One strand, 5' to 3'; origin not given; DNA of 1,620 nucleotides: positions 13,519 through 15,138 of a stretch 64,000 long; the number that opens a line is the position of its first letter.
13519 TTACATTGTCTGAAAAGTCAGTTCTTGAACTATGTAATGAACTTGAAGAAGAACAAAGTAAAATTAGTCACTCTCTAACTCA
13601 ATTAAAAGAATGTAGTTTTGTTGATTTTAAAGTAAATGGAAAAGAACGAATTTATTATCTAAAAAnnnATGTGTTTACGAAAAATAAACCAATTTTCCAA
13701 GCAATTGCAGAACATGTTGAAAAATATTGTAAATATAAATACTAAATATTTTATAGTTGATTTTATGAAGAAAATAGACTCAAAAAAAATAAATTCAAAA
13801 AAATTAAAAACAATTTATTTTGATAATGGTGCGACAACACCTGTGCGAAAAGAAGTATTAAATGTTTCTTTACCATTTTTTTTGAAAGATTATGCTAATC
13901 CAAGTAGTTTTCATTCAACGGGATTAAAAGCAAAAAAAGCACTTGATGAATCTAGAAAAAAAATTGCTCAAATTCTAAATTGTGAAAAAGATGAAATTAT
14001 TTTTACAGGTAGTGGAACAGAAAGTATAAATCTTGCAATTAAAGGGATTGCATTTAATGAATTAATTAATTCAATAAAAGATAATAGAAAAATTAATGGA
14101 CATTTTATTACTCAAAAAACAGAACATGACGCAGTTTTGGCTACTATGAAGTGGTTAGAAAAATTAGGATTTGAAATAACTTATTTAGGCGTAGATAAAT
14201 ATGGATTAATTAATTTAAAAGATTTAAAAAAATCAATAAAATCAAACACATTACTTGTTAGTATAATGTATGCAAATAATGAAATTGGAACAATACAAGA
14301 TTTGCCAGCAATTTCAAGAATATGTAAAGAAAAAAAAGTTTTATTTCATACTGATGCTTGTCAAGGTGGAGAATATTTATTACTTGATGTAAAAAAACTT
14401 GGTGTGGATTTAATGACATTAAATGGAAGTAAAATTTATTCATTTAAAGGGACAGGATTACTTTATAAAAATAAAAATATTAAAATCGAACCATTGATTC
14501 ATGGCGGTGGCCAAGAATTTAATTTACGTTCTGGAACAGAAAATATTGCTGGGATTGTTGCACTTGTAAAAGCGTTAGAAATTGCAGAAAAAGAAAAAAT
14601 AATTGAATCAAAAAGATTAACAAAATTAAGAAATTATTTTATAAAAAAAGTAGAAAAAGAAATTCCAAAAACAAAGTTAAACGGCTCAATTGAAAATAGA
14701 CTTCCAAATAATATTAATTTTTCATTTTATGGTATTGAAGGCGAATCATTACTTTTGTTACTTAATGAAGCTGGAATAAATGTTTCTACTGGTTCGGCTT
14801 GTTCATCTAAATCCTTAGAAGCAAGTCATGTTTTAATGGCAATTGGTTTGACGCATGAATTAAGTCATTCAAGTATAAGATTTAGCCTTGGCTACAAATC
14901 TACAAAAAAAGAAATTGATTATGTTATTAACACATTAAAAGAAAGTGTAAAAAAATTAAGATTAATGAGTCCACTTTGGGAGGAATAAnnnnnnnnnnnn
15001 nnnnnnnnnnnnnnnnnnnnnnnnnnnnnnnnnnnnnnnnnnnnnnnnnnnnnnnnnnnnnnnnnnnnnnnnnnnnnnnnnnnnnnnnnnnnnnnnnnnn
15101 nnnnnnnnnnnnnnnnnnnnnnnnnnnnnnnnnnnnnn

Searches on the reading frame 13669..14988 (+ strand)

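Call 89: search_protein_families(library=pfam, proteins=[window:13669-14988:+], max_evalue=0.001)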
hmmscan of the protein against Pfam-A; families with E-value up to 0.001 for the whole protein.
window:13669-14988:+ (439 aa): 3 families
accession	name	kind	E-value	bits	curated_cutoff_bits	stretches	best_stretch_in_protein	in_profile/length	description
PF00266.25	Aminotran_5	-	1.7e-72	244.9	21.5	1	49-419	1-371/371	Aminotransferase class-V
PF01041.23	DegT_DnrJ_EryC1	-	0.00016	21.4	19.8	1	157-233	75-149/360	DegT/DnrJ/EryC1/StrS aminotransferase family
PF01212.27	Beta_elim_lyase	-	0.0009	19.1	27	0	105-231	45-170/288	Beta-eliminating lyase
